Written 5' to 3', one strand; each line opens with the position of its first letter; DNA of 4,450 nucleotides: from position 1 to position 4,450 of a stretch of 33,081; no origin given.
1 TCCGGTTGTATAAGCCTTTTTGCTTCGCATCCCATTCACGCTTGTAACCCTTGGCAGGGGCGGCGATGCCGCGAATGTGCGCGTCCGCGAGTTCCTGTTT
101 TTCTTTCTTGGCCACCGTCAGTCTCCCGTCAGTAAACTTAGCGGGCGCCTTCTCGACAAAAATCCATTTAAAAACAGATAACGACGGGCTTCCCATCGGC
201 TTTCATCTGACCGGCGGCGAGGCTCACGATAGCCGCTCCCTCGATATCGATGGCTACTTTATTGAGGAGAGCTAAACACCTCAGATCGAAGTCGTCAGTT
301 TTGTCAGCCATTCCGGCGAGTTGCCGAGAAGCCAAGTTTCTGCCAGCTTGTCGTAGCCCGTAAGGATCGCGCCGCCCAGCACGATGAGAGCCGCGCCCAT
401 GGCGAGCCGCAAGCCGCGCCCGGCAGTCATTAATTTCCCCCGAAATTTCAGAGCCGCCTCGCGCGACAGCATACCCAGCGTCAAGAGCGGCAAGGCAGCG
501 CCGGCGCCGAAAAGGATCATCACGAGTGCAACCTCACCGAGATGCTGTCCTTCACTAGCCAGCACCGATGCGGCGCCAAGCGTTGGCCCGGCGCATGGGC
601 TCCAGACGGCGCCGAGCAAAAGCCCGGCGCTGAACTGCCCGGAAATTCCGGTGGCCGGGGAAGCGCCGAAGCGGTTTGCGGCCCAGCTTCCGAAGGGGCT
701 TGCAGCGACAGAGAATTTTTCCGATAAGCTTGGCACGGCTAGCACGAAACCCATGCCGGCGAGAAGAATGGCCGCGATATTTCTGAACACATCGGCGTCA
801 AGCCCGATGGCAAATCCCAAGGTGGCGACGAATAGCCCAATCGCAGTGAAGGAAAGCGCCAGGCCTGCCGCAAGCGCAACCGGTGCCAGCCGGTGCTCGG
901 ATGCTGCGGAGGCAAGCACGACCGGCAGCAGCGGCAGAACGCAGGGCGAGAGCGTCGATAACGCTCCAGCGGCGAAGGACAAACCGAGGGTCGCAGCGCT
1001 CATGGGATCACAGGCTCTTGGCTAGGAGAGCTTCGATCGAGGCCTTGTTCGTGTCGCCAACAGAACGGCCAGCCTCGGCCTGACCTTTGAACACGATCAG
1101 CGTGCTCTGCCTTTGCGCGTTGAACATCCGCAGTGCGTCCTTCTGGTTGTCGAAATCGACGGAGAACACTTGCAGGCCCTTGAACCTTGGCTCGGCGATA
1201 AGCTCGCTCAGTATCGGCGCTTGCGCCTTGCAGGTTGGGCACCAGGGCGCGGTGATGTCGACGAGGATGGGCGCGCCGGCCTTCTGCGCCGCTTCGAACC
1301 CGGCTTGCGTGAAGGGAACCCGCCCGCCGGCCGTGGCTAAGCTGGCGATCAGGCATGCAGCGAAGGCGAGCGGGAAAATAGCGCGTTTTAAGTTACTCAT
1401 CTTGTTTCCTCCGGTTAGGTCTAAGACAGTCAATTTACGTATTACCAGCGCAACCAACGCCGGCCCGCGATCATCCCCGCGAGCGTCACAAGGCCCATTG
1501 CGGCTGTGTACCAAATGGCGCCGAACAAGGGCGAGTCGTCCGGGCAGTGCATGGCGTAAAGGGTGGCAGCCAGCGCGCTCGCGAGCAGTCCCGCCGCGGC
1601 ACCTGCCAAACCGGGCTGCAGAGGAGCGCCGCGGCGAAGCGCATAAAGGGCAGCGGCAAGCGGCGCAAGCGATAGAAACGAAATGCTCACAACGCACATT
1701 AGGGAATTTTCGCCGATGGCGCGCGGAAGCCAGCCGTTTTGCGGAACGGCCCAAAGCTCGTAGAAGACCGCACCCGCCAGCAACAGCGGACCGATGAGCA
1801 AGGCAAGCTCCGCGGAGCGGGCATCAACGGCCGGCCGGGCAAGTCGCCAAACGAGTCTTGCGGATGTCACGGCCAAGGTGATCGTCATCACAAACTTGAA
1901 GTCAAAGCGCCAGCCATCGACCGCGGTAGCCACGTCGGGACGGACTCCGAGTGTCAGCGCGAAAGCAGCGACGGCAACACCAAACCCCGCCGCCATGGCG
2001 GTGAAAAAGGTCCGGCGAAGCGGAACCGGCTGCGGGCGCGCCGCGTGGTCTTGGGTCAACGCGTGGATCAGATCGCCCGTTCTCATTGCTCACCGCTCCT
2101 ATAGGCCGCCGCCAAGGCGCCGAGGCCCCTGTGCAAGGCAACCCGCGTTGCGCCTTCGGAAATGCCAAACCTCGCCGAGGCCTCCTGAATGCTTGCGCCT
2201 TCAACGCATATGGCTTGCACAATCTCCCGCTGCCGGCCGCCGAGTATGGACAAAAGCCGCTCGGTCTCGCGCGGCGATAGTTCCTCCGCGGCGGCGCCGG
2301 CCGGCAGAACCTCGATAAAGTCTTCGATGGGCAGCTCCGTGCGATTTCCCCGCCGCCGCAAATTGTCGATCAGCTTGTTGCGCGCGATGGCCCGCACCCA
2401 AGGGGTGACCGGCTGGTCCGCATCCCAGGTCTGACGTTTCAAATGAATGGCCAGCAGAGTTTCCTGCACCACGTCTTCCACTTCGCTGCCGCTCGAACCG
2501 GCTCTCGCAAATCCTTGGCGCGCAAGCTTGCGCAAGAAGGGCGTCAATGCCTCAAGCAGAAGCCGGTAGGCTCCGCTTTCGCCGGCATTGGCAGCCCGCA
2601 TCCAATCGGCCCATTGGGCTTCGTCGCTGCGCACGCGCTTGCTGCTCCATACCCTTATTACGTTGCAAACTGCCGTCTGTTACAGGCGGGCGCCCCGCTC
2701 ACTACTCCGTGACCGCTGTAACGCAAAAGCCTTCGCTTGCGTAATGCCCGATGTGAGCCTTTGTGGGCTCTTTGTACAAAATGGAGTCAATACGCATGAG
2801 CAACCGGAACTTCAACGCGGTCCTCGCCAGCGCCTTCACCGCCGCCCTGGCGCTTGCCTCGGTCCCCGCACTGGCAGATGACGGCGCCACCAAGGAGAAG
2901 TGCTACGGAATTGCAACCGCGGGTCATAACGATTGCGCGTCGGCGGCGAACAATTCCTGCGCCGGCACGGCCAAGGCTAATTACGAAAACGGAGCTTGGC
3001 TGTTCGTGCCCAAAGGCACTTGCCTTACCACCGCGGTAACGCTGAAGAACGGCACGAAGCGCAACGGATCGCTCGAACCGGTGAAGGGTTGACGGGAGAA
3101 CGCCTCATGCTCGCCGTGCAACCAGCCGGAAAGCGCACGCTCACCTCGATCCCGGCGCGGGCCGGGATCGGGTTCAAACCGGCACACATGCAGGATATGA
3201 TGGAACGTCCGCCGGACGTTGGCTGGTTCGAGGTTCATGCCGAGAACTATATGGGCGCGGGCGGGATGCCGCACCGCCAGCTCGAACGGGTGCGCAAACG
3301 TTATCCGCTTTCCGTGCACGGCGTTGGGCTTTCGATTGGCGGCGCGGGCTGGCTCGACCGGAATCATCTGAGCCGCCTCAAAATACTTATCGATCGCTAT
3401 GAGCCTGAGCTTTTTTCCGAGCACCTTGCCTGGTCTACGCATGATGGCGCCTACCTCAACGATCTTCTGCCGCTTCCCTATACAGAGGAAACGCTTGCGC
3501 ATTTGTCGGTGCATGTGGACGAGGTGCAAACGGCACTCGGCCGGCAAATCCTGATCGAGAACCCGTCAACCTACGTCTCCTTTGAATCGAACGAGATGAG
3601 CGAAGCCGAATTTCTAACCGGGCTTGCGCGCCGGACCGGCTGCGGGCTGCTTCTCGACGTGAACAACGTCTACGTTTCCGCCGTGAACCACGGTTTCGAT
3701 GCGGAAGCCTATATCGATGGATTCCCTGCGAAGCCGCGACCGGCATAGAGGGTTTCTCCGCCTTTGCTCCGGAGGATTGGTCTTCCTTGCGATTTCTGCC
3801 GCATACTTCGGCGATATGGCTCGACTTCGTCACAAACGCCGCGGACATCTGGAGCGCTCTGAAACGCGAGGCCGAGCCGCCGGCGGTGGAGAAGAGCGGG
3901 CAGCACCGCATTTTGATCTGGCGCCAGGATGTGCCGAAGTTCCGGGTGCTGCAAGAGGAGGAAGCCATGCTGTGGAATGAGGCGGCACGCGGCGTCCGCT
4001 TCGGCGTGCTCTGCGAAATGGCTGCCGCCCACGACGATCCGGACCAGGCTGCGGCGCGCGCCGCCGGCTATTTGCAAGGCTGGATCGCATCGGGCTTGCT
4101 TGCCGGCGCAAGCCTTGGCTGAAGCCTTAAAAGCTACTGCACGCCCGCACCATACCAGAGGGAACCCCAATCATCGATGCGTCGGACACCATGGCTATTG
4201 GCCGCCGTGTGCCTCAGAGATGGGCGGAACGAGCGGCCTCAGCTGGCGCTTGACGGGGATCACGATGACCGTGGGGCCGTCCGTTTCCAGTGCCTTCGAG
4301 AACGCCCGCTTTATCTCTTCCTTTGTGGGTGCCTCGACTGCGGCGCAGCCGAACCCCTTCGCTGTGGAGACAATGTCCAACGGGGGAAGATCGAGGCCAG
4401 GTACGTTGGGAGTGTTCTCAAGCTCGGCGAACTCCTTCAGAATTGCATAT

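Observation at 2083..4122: SigF/NrsF-type ECF module facing a decaying bufferin-type (DUF2282/DUF692/DUF2063) RiPP operon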

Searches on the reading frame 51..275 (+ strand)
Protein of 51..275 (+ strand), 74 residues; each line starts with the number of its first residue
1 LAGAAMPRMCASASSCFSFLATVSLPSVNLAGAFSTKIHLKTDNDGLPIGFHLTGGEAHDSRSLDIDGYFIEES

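Call 33: search_protein_families(library=pfam, proteins=[window:51-275:+], max_evalue=0.0001)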
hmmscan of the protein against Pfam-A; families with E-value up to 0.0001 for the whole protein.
window:51-275:+ (74 aa): 0 families

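Call 50: search_protein_families(library=pfam, proteins=[window:51-275:+], max_evalue=1)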
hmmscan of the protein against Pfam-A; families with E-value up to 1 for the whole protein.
window:51-275:+ (74 aa): 2 families
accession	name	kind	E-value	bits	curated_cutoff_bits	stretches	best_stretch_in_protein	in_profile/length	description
PF01425.27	Amidase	-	0.0022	17.5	27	1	18-62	398-443/445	Amidase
PF01609.27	DDE_Tnp_1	-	0.075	13.2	23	1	35-64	35-65/200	Transposase DDE domain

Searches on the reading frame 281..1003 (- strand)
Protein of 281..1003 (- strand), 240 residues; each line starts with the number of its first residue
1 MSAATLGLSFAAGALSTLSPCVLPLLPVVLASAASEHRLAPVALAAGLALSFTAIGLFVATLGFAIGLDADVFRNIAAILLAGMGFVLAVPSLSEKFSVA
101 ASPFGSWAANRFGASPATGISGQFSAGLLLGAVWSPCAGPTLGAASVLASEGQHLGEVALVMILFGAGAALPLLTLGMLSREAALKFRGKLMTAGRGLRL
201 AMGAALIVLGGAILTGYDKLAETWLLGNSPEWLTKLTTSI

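Call 3: search_protein_families(library=pfam, proteins=[window:281-1003:-], max_evalue=0.1)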
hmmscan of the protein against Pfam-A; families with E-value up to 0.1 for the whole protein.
window:281-1003:- (240 aa): 2 families
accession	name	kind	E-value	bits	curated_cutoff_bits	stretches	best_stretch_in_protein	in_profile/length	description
PF02683.22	DsbD_TM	-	2.2e-10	40.6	27.1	1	5-196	4-200/219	Cytochrome C biogenesis protein transmembrane domain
PF13386.12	DsbD_2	-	3.5e-10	40.6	24.9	1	10-204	3-198/199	Cytochrome C biogenesis protein transmembrane region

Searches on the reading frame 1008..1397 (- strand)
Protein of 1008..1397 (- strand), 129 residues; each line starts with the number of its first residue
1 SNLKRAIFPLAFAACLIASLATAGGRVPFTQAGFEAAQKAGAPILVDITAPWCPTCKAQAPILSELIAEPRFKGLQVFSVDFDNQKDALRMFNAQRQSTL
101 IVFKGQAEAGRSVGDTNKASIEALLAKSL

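Call 3: search_protein_families(library=pfam, proteins=[window:1008-1397:-], max_evalue=0.1)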
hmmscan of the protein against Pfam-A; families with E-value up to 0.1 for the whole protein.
window:1008-1397:- (129 aa): 8 families
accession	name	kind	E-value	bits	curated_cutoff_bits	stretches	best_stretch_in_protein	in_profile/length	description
PF00085.26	Thioredoxin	-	3.4e-13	49.9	23.5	1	30-126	6-102/103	Thioredoxin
PF08534.16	Redoxin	-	1e-06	29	26.6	1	36-116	23-105/148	Redoxin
PF13899.12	Thioredoxin_7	-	1.7e-06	28.5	27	1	32-58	8-34/83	Thioredoxin-like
PF00578.27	AhpC-TSA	-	2.2e-05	24.8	26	1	40-96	24-81/124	AhpC/TSA family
PF13905.12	Thioredoxin_8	-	0.00062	20.5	27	1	43-96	3-57/94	Thioredoxin-like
PF13098.12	Thioredoxin_2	-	0.00082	20.1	27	1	37-124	1-103/104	Thioredoxin-like domain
PF14339.12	DUF4394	-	0.068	12.9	29.6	1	63-100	62-97/230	Domain of unknown function (DUF4394)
PF23470.1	Zn_ribbon_PF0610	-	0.069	13.4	26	0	53-73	21-35/39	PF0610 rubredoxin-like zinc beta-ribbon domain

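Call 47: search_protein_families(library=ncbifam, proteins=[window:1008-1397:-], max_evalue=0.001)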
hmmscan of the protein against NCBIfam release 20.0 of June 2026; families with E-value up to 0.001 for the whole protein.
window:1008-1397:- (129 aa): 10 families
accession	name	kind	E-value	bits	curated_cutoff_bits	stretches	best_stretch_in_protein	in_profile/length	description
TIGR01068.1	thioredoxin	equivalog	1.1e-14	54.4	96.8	1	34-128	6-100/101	thioredoxin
NF008229.0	PRK10996.1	equivalog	1.8e-09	37.5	125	1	26-128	37-138/141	thioredoxin TrxC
NF006898.0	PRK09381.1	equivalog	9.1e-09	35.7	138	1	38-125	18-104/109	thioredoxin TrxA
TIGR00385.1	dsbE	subfamily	2.3e-08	33.9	123.15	1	37-94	59-113/173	DsbE family thiol:disulfide interchange protein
TIGR01126.1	pdi_dom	equivalog_domain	3.6e-08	33.6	107.2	1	37-126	9-102/105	protein disulfide-isomerase domain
NF011941.0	PRK15412.1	equivalog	6.9e-05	22.4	359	1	39-85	66-108/185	thiol:disulfide interchange protein DsbE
NF002854.0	PRK03147.1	subfamily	0.00026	20.9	170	1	34-99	55-120/176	thiol-disulfide oxidoreductase ResA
NF047696.1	ThlDiSintTplARhiz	equivalog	0.00044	20.1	230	1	35-87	91-143/219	thiol:disulfide interchange protein TlpA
NF045694.1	seleno_TsoB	exception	0.00052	18.2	805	1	7-58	437-491/572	rhodanese/DsbD fusion-like selenoprotein TsoB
TIGR01130.1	ER_PDI_fam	subfamily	0.00091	18.9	344.25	1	32-105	9-85/476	protein disulfide-isomerase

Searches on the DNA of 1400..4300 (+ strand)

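Call 5: search_dna_similar(query=window:1400-4300:+, collection=plasmids, mode=near)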
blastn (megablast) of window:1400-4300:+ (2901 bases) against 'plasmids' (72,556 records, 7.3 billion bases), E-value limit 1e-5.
Records with a match: 1; places in all: 1; records where one place covers at least 80% of the query: 0.
Best place of each record, by identity: 60-80% 1.
By first word of the organism name: Rhizobium 1.
By predicted mobility (MOB-suite, as given by PLSDB): non-mobilizable 1.
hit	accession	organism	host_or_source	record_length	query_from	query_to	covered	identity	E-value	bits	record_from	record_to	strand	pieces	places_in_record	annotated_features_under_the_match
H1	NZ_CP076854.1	Rhizobium sp. WYJ-E13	Curcuma wenyujin Y.H. Chen et C. ...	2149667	1811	2271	16%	70.9%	3e-17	99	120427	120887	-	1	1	none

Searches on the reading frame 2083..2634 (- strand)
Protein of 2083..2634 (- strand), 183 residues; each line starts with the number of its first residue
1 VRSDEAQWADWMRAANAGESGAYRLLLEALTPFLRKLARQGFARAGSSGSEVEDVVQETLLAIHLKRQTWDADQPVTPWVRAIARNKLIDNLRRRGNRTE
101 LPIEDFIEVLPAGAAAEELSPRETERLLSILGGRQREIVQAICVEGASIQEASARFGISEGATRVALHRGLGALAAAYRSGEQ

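Call 3: search_protein_families(library=pfam, proteins=[window:2083-2634:-], max_evalue=0.1)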
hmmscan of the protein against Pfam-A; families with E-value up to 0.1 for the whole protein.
window:2083-2634:- (183 aa): 7 families
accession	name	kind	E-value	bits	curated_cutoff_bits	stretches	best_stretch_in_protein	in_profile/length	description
PF04542.20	Sigma70_r2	-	3.4e-11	43.2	24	1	27-96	2-69/71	Sigma-70 region 2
PF08281.18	Sigma70_r4_2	-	1.2e-08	34.9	25.7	1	125-174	5-54/54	Sigma-70, region 4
PF04545.22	Sigma70_r4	-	6.2e-07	29.3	24.1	1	128-174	2-48/50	Sigma-70, region 4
PF07638.17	Sigma70_ECF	-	5.5e-06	26.8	21.1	1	8-164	4-169/185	ECF sigma factor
PF20057.4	DUF6456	-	0.0016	19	26.3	1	122-179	78-135/136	Domain of unknown function (DUF6456)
PF13384.12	HTH_23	-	0.025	14.9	24.6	1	137-169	9-40/50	Homeodomain-like domain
PF13518.12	HTH_28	-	0.053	14.1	25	0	136-162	3-28/52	Helix-turn-helix domain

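Call 47: search_protein_families(library=ncbifam, proteins=[window:2083-2634:-], max_evalue=0.001)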
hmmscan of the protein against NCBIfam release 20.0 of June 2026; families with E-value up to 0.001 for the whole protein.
window:2083-2634:- (183 aa): 55 families (the best 25 are shown)
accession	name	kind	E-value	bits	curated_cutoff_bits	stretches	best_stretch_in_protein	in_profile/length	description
NF009165.0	PRK12512.1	equivalog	1.5e-74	249.6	198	1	2-181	3-182/184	RNA polymerase sigma factor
NF009191.0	PRK12539.1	subfamily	7.2e-50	169.1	171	1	3-178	3-179/185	sigma-70 family RNA polymerase sigma factor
NF009188.0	PRK12536.1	subfamily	8.7e-38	130.1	250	1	3-179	12-187/190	RNA polymerase sigma factor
NF007230.0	PRK09648.1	subfamily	8.6e-21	74.6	209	1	2-178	7-189/195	RNA polymerase sigma factor ShbA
TIGR02937.1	sigma70-ECF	superfamily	3.4e-16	59.3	42.9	1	23-175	3-162/165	sigma-70 family RNA polymerase sigma factor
TIGR02989.1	Sig-70_gvs1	subfamily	2.9e-15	56.5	124.55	1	49-171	25-151/158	RNA polymerase sigma-70 factor, Rhodopirellula/Verrucomicrobium family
NF007225.0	PRK09643.1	equivalog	4.4e-15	55.9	190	1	4-176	10-180/204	RNA polymerase sigma factor SigM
NF058625.1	sigma_PG0214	equivalog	1.7e-13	50.6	130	1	33-170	13-153/170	GFO_1088 family ECF-type sigma factor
TIGR02959.1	SigZ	equivalog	2.4e-13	50.3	168.65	1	48-173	18-143/170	RNA polymerase sigma factor SigZ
TIGR02983.1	SigE-fam_strep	subfamily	3e-13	50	141.55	1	50-178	31-158/162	SigE family RNA polymerase sigma factor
TIGR02984.1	Sig-70_plancto1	subfamily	8e-13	48.4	183.75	1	15-95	1-83/189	RNA polymerase sigma-70 factor, Planctomycetaceae-specific subfamily 1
NF007227.0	PRK09645.1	subfamily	2.5e-12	47.1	202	1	50-177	38-169/177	sigma-70 family RNA polymerase sigma factor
NF004113.0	PRK05602.1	equivalog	5.6e-12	45.7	208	1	4-175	28-198/211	RNA polymerase sigma factor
NF007215.0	PRK09637.1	equivalog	5.5e-11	42.8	212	1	49-170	25-146/181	RNA polymerase sigma factor SigZ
TIGR02985.1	Sig70_bacteroi1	subfamily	1.6e-10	41.4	126.4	1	48-174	24-158/162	RNA polymerase sigma-70 factor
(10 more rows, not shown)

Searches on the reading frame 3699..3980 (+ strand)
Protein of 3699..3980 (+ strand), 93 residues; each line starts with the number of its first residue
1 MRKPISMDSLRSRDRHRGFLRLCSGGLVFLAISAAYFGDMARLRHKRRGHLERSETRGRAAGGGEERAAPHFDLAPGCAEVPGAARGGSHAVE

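Call 3: search_protein_families(library=pfam, proteins=[window:3699-3980:+], max_evalue=0.1)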
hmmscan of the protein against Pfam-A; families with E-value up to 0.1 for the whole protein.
window:3699-3980:+ (93 aa): 1 family
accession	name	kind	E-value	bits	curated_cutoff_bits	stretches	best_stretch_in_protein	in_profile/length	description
PF13828.11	DUF4190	-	0.072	13.3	35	1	24-55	15-40/62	Domain of unknown function (DUF4190)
